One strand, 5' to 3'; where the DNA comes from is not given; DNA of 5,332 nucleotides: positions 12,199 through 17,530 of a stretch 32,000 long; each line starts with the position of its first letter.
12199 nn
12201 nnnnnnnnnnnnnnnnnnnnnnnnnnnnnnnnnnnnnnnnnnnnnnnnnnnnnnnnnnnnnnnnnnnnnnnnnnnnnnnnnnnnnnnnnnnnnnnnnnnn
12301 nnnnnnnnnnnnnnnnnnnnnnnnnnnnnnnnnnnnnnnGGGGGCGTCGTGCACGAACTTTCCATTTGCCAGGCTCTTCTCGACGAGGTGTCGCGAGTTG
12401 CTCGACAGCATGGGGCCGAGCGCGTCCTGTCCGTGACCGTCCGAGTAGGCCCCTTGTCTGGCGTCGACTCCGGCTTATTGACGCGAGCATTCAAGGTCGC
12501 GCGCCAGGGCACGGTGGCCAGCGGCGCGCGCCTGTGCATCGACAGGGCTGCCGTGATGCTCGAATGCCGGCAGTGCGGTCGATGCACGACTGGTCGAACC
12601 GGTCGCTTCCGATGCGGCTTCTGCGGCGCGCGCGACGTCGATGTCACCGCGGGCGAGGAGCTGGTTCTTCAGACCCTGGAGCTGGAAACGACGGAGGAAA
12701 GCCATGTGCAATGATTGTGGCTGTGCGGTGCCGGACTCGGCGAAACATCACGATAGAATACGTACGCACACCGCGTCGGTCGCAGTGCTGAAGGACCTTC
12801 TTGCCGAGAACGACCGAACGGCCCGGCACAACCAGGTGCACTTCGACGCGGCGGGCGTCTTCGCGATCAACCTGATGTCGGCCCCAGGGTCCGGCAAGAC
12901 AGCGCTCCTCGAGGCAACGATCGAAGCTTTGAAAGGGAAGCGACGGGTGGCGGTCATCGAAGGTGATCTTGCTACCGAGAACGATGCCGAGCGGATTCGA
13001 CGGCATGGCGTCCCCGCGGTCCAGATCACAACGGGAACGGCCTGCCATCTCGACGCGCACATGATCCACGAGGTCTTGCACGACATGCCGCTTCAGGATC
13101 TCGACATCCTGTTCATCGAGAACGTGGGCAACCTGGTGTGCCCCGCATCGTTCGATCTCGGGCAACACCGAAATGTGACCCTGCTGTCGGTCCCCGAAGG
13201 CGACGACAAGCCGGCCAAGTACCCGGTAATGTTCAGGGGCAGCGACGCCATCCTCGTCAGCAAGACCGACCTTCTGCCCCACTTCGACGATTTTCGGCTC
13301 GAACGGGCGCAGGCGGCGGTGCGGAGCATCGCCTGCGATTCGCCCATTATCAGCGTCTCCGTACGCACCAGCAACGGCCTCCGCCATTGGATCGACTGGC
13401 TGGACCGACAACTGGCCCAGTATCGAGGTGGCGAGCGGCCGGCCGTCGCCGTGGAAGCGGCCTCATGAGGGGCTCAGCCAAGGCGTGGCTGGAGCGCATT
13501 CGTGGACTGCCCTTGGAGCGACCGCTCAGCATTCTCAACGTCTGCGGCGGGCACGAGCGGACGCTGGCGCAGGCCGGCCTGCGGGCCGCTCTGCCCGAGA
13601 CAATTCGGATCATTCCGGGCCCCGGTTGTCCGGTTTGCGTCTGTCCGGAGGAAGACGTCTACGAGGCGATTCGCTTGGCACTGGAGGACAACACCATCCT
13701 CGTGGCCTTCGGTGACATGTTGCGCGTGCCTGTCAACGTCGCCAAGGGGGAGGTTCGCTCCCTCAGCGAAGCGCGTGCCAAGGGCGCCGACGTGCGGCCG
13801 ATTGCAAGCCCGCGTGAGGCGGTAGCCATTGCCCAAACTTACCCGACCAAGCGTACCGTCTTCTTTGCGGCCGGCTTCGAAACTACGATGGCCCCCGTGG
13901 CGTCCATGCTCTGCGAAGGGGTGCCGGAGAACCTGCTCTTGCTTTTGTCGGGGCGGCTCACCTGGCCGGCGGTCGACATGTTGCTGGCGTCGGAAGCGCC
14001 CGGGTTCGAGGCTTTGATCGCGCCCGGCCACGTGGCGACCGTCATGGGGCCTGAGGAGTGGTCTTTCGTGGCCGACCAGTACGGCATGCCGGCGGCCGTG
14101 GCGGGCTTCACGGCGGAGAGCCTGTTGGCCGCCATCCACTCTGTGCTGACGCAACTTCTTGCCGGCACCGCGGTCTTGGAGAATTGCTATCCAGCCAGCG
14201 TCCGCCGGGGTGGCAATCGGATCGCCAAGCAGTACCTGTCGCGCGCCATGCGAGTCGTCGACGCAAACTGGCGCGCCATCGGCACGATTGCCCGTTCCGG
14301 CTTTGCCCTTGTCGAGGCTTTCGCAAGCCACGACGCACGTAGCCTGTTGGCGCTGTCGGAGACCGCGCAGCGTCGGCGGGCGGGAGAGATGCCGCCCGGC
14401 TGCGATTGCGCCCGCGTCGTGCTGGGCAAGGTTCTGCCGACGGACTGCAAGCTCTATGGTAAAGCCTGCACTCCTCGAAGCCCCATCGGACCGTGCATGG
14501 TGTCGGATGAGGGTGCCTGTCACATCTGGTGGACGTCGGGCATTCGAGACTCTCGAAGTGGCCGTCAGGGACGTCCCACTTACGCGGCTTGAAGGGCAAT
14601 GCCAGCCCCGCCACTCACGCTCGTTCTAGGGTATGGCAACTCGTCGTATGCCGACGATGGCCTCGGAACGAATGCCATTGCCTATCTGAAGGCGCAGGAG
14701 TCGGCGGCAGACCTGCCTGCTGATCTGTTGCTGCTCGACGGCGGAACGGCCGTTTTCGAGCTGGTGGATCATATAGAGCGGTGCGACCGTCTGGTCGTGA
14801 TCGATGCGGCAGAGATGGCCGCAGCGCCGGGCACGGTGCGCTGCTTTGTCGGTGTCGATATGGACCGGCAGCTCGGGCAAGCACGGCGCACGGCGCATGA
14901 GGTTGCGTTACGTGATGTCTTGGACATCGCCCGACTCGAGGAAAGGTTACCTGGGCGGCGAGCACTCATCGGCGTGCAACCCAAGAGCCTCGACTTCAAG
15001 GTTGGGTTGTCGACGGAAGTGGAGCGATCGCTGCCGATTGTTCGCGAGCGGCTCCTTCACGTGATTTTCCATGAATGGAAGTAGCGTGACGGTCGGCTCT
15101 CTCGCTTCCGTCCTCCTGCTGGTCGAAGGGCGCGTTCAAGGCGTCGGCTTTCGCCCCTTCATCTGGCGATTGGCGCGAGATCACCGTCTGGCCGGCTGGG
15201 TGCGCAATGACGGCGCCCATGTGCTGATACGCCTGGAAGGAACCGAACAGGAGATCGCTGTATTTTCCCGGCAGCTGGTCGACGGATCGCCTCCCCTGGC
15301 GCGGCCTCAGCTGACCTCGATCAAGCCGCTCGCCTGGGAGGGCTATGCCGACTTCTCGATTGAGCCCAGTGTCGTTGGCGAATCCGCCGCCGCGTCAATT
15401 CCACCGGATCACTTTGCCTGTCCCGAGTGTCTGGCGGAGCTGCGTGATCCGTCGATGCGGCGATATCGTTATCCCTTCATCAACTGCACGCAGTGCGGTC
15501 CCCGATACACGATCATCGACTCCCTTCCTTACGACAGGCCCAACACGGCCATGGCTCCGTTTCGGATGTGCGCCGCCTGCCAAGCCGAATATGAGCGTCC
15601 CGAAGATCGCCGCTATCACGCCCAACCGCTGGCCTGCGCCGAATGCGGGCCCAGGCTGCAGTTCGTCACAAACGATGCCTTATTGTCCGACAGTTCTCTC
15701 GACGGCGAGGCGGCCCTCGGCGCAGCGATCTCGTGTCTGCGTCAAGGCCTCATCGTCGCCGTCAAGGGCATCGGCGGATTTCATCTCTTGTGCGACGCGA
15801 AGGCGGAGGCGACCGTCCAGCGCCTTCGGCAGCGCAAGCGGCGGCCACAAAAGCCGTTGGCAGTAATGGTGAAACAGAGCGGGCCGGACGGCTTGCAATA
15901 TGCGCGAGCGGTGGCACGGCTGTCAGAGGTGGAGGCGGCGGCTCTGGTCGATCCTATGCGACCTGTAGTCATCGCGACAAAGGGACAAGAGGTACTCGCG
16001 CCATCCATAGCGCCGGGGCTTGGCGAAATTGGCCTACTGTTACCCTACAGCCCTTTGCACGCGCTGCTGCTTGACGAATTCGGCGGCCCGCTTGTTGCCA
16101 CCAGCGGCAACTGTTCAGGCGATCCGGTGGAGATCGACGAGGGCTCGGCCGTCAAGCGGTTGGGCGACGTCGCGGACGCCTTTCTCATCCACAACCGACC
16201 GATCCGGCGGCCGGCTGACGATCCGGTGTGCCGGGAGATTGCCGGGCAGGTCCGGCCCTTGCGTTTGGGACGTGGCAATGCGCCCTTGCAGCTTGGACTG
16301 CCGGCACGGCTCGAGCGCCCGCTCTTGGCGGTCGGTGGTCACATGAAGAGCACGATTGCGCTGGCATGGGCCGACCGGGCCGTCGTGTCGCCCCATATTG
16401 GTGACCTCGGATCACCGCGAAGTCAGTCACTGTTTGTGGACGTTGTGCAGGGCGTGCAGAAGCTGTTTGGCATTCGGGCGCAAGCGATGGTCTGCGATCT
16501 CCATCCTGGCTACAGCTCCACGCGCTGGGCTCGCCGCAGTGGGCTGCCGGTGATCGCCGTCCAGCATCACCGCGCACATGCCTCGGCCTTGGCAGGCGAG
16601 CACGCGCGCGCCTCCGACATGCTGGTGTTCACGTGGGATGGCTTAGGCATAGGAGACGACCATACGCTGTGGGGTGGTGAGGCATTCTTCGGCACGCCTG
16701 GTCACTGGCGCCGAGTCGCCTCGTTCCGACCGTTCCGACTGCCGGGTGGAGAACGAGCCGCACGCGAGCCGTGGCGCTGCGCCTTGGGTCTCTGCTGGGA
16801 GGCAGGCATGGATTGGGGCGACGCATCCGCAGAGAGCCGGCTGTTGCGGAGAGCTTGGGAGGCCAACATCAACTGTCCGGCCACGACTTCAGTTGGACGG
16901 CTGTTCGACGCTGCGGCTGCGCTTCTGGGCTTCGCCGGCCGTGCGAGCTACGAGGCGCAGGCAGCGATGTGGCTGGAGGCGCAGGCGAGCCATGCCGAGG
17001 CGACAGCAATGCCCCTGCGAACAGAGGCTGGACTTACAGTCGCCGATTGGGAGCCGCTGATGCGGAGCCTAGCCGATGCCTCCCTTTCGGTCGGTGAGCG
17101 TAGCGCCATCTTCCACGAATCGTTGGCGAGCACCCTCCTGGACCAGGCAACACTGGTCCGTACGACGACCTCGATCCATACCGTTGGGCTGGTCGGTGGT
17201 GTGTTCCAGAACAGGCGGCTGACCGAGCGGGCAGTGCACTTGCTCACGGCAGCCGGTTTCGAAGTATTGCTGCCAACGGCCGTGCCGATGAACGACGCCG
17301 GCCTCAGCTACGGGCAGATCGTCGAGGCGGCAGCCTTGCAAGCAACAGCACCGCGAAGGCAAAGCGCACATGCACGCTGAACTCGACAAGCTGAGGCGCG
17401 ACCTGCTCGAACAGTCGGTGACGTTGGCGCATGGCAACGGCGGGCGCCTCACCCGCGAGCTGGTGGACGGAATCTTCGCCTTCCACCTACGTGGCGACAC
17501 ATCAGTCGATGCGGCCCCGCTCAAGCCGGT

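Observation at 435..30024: Ten perfect FNR/FixK-type palindromes (TTGA-N6-TCAA), all intergenic: a dense low-oxygen regulon island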

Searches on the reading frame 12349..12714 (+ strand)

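Call 46: search_protein_families(library=pfam, proteins=[window:12349-12714:+], max_evalue=1)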
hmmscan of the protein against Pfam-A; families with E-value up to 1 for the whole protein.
window:12349-12714:+ (121 aa): 2 families
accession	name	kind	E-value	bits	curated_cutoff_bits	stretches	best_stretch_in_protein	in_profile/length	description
PF01155.25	HypA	-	4.1e-29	101.3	28.9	1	1-111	1-111/112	Hydrogenase/urease nickel incorporation, metallochaperone, hypA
PF23455.1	DUF7129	-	0.071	13.3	30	1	71-95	12-36/45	Domain of unknown function (DUF7129)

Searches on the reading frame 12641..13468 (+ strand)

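Call 6: search_protein_families(library=pfam, proteins=[window:12641-13468:+], max_evalue=0.01)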
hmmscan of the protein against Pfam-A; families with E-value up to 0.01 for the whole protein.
window:12641-13468:+ (275 aa): 1 family
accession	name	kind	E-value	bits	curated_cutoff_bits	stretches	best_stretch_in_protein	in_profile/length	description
PF02492.25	cobW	-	2e-21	76.8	20.7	1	76-235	3-177/180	CobW/HypB/UreG, nucleotide-binding domain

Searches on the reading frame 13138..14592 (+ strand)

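Call 6: search_protein_families(library=pfam, proteins=[window:13138-14592:+], max_evalue=0.01)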
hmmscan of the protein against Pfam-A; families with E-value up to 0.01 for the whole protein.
window:13138-14592:+ (484 aa): 1 family
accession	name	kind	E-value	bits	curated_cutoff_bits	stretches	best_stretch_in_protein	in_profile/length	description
PF01924.21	HypD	-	2.1e-116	389.3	25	1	114-466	3-349/351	Hydrogenase formation hypA family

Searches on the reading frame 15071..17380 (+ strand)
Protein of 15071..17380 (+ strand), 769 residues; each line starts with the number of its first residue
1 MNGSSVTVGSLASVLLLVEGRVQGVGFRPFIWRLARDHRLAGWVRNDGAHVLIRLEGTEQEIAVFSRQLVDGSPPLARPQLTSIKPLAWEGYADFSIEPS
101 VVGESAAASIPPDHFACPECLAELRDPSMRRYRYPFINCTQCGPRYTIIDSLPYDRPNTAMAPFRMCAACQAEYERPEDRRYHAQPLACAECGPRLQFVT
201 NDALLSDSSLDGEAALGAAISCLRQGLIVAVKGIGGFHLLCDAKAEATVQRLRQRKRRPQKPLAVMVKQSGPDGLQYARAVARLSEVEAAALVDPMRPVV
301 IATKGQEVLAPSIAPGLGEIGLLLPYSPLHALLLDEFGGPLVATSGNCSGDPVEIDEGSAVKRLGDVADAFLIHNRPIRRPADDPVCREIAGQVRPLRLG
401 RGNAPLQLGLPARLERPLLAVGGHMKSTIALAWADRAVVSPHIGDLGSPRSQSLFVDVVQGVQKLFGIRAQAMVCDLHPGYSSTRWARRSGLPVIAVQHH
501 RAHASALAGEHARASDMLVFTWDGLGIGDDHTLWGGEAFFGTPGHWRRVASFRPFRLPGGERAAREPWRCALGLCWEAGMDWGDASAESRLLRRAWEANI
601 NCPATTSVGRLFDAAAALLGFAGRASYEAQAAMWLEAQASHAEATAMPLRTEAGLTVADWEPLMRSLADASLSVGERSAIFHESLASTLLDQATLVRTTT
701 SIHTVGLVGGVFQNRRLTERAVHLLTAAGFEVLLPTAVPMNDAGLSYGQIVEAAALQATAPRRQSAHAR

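Call 6: search_protein_families(library=pfam, proteins=[window:15071-17380:+], max_evalue=0.01)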
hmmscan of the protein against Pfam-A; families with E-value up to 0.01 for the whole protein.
window:15071-17380:+ (769 aa): 6 families
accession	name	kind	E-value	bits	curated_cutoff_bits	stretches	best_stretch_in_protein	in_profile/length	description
PF22521.2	HypF_C_2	-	2e-68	231.2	27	1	520-749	2-241/241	Carbamoyltransferase, Kae1-like Domain, second subdomain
PF01300.24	Sua5_yciO_yrdC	-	3.9e-37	127.9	25.1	1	222-400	2-178/178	Telomere recombination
PF07503.17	zf-HYPF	-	4.9e-32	109.9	23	2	117-149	2-34/34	HypF finger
PF17788.7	HypF_C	-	8e-30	103.9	23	1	415-510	3-99/99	HypF Kae1-like domain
PF00708.24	Acylphosphatase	-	1.2e-17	64.4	22.5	1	16-96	3-84/85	Acylphosphatase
PF12773.13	DZR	-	0.0071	16.9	27.3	0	109-143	7-31/45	Double zinc ribbon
